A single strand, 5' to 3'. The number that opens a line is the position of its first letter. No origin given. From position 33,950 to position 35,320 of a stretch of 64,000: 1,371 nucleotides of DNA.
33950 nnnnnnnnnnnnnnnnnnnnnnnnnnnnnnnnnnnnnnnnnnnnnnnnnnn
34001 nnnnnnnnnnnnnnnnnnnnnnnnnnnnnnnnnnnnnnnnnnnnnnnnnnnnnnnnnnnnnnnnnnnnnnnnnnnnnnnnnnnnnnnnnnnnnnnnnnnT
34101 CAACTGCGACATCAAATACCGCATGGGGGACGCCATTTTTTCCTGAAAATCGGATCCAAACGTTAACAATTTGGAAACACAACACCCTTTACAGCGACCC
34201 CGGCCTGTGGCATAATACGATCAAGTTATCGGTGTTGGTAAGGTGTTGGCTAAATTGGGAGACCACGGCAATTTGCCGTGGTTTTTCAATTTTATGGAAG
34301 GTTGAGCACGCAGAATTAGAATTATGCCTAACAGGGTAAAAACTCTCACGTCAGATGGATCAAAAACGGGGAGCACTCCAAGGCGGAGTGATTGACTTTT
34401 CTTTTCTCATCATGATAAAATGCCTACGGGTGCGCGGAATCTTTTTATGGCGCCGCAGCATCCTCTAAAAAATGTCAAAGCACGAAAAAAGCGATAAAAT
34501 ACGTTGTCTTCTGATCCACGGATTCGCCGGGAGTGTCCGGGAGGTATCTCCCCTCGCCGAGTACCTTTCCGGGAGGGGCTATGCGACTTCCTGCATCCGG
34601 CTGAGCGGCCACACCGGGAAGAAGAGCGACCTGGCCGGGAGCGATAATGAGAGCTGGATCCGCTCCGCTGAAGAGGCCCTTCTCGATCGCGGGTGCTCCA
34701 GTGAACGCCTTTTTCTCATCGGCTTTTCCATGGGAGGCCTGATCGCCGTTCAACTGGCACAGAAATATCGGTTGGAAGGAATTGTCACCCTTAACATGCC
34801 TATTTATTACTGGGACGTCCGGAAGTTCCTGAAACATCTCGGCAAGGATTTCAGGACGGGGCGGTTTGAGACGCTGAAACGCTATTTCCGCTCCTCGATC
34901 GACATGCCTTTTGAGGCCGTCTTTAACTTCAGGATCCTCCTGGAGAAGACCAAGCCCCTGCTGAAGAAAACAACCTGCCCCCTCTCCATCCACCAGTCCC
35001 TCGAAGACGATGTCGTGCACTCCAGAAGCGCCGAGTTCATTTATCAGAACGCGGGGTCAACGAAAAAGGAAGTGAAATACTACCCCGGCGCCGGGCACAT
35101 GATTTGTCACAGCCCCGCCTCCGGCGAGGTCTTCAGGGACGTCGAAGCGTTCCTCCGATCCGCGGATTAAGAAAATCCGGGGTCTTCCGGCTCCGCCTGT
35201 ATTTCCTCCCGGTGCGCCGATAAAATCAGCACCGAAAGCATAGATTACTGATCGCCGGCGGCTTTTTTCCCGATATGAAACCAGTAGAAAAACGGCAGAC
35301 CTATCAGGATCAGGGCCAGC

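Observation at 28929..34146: Operon coupling a receiver-MshEN-GspE/PilB ATPase, a 134-aa unknown protein and a nuclease-less Eco57I/PglX-like DNA methyltransferase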

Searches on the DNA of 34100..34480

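Call 27: search_rna_families(source=window, start=34100, end=34480, threshold=evalue, max_evalue=10)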
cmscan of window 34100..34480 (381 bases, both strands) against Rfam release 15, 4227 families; matches with E-value up to 10: 9.
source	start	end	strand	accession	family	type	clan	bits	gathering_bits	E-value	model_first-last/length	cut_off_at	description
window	34228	34305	+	RF02621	BSnc120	Gene; sRNA;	-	21.6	114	0.017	1-88/88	no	Brucella sRNA 120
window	34250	34319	+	RF02351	psRNA14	Gene; sRNA;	-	20.7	60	0.43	1-84/84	no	Proteobacteria sRNA psRNA14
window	34255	34289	+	RF01485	rli61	Cis-reg;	-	20.3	50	0.26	68-102/106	no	Listeria sRNA rli61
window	34262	34286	+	RF02701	PsrR1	Gene; sRNA;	-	18.7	42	0.4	54-79/79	no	Photosynthesis regulatory RNA1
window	34177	34270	-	RF02146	MEG8_2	Gene; lncRNA;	-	14.9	45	6.2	1-111/111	no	Maternally expressed 8 exon 2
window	34254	34292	+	RF04106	mir-1303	Gene; miRNA;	-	14.6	107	6.5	1-85/85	no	mir-1303 microRNA precursor family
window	34244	34304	-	RF00747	mir-283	Gene; miRNA;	CL00094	14.3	50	8.9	1-98/98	no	mir-283 microRNA precursor family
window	34239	34340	-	RF02621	BSnc120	Gene; sRNA;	-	12.8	114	9.8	1-88/88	no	Brucella sRNA 120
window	34247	34289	+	RF02604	BASRCI153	Gene; sRNA;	-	12.6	137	1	154-197/214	no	Brucella sRNA CI153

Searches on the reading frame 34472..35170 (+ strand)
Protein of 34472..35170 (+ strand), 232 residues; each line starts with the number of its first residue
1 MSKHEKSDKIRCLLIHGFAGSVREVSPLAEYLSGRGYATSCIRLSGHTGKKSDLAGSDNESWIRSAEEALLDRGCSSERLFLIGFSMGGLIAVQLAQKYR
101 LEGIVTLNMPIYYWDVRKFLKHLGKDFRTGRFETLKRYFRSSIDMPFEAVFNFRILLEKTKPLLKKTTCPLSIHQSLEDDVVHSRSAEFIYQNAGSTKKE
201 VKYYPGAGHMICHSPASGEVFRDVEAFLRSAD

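Call 7: search_protein_families(library=pfam, proteins=[window:34472-35170:+], max_evalue=0.01)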
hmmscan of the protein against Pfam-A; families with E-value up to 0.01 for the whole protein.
window:34472-35170:+ (232 aa): 11 families
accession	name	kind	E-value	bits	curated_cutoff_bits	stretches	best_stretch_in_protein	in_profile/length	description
PF12146.15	Hydrolase_4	-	1e-18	68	27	2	11-108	6-108/239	Serine aminopeptidase, S33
PF12697.13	Abhydrolase_6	-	8.5e-11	43.4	26.3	1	13-215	2-211/217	Alpha/beta hydrolase family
PF00561.26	Abhydrolase_1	-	8.9e-09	35.8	25.8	1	13-99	4-90/245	alpha/beta hydrolase fold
PF01738.24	DLH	-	7.1e-06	26.2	21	0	74-103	93-123/217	Dienelactone hydrolase family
PF02230.22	Abhydrolase_2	-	2.3e-05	24.8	23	1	69-107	96-136/217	Phospholipase/Carboxylesterase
PF00326.27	Peptidase_S9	-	3.4e-05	23.9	22.6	1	66-229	52-207/213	Prolyl oligopeptidase family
PF07819.20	PGAP1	-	0.00012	22.4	24.3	0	77-113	90-131/233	PGAP1-like alpha/beta domain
PF20408.4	Abhydrolase_11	-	0.00057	20.1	27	1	69-111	67-109/193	Alpha/beta hydrolase domain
PF07859.19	Abhydrolase_3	-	0.001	19.3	25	1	70-210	64-207/210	alpha/beta hydrolase fold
PF00975.26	Thioesterase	-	0.0034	18.1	26.4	1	15-104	6-92/226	Thioesterase domain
PF08840.17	BAAT_C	-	0.0053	17.3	20.9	1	76-211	20-160/210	BAAT / Acyl-CoA thioester hydrolase C terminal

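Call 82: search_protein_families(library=padloc, proteins=[window:34472-35170:+], max_evalue=0.001)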
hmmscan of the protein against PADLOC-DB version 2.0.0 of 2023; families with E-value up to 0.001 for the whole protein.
window:34472-35170:+ (232 aa): 0 families
